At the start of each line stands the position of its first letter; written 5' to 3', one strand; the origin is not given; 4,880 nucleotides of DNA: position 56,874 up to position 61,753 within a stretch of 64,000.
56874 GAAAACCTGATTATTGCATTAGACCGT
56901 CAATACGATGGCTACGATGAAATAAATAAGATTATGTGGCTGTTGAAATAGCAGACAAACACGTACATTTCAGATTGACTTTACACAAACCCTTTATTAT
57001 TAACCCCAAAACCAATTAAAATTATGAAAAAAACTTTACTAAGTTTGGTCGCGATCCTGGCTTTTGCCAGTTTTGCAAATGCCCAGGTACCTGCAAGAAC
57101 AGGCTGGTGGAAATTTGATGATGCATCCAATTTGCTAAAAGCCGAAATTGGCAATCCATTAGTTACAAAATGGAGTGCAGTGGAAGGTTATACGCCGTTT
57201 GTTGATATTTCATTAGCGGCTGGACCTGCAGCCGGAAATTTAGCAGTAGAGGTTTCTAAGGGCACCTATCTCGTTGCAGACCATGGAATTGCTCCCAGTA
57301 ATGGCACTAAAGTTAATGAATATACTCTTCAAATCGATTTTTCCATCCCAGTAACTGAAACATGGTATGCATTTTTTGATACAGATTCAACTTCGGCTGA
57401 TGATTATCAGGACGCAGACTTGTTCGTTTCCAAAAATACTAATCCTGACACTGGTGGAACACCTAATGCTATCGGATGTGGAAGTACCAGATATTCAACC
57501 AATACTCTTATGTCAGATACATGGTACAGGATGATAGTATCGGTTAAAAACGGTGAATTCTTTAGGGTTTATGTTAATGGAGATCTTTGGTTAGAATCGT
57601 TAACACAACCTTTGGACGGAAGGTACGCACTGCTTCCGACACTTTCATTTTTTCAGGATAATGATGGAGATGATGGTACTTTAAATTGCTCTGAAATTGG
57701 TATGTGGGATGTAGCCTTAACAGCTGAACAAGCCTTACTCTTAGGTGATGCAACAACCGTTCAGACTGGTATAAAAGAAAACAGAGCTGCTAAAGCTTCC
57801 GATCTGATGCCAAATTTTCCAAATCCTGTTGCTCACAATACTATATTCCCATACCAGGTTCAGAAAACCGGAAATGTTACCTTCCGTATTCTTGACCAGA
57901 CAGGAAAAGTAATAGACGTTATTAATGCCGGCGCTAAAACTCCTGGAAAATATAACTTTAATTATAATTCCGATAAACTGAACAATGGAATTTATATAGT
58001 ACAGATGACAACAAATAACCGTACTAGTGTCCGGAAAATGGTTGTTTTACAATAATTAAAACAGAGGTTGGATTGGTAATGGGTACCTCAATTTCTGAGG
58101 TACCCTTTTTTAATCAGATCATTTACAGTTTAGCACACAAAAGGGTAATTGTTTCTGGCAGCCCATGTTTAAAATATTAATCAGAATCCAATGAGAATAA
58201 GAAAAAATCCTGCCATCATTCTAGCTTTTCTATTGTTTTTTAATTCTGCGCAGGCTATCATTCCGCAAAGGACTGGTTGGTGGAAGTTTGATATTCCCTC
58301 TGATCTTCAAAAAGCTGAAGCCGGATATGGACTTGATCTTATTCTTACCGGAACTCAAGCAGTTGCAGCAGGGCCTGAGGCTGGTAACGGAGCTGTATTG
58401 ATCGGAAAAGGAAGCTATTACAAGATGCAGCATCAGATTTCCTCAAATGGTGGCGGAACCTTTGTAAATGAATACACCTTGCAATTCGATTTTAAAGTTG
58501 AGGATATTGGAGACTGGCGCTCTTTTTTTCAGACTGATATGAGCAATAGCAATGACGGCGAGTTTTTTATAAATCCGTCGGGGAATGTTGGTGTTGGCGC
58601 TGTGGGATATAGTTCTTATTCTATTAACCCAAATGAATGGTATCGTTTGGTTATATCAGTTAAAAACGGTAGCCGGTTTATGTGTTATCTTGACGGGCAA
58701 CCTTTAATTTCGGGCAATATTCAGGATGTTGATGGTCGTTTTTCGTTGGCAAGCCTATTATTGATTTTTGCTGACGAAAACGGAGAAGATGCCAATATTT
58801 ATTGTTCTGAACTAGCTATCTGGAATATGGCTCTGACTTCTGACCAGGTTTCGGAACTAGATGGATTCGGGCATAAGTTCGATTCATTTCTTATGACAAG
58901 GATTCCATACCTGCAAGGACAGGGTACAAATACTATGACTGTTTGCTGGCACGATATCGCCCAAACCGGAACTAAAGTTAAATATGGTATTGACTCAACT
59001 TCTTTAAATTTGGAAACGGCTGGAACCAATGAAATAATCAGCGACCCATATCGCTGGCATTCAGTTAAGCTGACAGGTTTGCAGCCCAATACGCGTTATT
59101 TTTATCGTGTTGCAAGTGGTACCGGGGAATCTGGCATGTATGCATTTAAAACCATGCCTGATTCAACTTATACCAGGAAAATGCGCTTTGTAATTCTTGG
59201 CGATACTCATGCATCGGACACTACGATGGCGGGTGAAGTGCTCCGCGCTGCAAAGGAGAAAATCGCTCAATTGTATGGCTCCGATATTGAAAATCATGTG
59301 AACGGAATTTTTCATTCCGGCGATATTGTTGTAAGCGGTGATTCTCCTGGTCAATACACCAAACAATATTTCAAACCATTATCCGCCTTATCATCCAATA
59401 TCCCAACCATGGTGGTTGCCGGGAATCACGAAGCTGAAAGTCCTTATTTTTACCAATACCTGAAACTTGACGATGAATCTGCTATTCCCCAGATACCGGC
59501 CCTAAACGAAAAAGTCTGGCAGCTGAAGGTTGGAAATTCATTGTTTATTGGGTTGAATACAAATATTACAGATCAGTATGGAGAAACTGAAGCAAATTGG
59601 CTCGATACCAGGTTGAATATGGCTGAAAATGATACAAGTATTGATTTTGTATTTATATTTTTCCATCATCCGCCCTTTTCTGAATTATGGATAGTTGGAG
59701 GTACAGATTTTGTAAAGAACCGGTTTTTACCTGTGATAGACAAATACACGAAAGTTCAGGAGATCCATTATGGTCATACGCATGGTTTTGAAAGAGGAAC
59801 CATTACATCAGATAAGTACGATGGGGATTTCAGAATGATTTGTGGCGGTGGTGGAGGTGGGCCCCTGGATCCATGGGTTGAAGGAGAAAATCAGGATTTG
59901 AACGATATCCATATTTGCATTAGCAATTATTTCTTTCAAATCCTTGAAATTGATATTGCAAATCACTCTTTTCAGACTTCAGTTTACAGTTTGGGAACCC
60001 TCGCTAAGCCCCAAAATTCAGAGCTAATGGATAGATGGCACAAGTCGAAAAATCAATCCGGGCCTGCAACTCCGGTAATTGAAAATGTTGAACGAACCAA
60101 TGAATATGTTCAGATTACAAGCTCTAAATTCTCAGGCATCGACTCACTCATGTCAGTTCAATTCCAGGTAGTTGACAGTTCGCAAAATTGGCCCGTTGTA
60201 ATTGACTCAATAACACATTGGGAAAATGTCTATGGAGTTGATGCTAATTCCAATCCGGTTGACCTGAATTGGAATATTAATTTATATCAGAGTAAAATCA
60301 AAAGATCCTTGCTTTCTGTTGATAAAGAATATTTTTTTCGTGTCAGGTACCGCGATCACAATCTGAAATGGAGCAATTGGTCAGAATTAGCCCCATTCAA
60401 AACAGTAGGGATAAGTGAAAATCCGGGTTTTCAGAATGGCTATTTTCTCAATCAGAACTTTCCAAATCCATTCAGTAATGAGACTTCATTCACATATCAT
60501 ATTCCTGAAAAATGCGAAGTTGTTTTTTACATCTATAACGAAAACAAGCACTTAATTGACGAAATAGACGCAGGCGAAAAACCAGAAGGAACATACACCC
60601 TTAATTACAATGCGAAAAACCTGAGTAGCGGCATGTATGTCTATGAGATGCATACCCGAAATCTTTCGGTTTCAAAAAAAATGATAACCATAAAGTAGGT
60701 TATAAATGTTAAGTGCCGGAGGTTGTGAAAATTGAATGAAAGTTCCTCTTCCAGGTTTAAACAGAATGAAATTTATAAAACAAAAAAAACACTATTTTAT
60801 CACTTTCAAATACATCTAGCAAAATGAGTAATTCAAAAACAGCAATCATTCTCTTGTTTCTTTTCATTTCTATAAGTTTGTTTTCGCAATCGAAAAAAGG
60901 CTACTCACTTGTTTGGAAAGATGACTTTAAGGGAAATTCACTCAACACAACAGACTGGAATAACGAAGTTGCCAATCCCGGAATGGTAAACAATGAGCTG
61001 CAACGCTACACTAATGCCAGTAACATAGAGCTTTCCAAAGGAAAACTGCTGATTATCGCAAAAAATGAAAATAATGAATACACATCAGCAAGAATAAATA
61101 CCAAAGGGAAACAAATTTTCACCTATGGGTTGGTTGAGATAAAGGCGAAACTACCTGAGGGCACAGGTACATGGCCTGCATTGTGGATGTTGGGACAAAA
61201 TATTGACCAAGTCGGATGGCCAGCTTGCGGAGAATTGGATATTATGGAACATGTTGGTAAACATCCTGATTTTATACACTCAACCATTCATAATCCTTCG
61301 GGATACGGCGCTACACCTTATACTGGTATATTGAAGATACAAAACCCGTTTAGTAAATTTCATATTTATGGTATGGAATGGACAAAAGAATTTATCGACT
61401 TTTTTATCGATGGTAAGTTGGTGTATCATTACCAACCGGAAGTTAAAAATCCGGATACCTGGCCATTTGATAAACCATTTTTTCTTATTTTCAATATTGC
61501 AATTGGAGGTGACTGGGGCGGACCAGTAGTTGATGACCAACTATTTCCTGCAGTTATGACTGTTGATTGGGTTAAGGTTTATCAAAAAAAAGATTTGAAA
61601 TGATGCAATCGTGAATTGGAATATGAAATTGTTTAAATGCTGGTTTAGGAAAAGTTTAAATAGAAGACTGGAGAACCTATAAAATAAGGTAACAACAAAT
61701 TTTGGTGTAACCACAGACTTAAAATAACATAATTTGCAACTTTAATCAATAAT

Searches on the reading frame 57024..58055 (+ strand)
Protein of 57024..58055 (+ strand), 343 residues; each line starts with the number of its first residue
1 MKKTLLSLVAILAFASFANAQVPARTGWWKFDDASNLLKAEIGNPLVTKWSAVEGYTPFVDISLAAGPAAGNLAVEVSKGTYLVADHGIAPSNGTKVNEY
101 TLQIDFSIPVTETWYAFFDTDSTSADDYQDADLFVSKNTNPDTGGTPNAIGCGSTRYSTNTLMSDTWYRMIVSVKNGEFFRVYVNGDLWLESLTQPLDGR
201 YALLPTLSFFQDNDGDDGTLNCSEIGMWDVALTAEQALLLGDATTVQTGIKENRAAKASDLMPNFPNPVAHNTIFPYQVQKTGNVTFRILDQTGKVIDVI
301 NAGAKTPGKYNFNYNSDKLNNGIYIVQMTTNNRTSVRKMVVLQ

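Call 59: search_protein_families(library=pfam, proteins=[window:57024-58055:+], max_evalue=0.001)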
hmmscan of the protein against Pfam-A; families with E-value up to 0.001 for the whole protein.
window:57024-58055:+ (343 aa): 2 families
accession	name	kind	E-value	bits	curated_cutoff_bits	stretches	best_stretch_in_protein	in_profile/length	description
PF18962.6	Por_Secre_tail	-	9.4e-09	35.9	27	1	265-341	2-75/75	Secretion system C-terminal sorting domain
PF13860.13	FlgD_ig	-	3.8e-06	27.2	27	1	282-332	22-77/79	FlgD Ig-like domain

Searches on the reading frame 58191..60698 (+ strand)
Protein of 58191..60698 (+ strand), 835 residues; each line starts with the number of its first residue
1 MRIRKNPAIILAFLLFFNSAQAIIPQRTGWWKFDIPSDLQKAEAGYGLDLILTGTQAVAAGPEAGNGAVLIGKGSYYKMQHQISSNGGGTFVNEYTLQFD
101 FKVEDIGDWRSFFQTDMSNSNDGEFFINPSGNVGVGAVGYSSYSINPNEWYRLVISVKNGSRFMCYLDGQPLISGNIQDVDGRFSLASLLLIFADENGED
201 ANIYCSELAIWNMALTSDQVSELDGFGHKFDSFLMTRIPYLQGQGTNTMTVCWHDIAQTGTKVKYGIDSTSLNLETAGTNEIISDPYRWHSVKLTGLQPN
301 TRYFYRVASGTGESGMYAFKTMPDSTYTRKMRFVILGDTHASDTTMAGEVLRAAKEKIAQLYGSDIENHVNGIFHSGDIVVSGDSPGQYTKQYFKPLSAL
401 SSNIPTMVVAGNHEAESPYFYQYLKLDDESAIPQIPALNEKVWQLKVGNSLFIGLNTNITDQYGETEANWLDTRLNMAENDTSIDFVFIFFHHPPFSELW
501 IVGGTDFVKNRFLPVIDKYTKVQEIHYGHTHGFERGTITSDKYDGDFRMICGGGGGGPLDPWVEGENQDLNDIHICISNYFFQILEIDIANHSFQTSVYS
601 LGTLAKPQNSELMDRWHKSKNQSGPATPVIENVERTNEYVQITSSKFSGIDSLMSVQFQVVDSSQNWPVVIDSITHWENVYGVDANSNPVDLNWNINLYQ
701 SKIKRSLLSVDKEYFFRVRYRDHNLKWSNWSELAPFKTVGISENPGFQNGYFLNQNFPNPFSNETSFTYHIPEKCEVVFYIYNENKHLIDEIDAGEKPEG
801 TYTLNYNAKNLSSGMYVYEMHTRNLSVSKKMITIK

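Call 59: search_protein_families(library=pfam, proteins=[window:58191-60698:+], max_evalue=0.001)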
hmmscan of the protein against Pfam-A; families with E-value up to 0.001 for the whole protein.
window:58191-60698:+ (835 aa): 7 families
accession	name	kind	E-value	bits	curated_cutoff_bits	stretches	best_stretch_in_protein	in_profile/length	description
PF16656.11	Pur_ac_phosph_N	-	5.1e-16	59.5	30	1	243-321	10-93/93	Purple acid Phosphatase, N-terminal domain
PF00149.33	Metallophos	-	1.5e-12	48.8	21.5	1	331-532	1-190/191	Calcineurin-like phosphoesterase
PF13385.13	Laminin_G_3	-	4.7e-08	33.7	27.6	1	92-221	16-151/151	Concanavalin A-like lectin/glucanases superfamily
PF18962.6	Por_Secre_tail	-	4.1e-05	24.2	27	1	757-832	2-74/75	Secretion system C-terminal sorting domain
PF16655.11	PhoD_N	-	4.5e-05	24.3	30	0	275-320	44-89/90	PhoD-like phosphatase, N-terminal domain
PF00041.27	fn3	-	0.0002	22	25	0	245-313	12-72/84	Fibronectin type III domain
PF12850.12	Metallophos_2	-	0.00041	20.8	27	0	331-532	1-118/154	Calcineurin-like phosphoesterase superfamily domain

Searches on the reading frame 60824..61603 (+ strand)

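Call 59: search_protein_families(library=pfam, proteins=[window:60824-61603:+], max_evalue=0.001)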
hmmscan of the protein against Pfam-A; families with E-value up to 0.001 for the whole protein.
window:60824-61603:+ (259 aa): 2 families
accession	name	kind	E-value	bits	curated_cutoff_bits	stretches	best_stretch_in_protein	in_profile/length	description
PF00722.28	Glyco_hydro_16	-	8.7e-25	87.6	22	1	62-234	8-165/175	Glycosyl hydrolases family 16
PF03935.22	SKN1_KRE6_Sbg1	-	5.4e-12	45.3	30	2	177-257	363-453/501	Beta-glucan synthesis-associated protein SKN1/KRE6/Sbg1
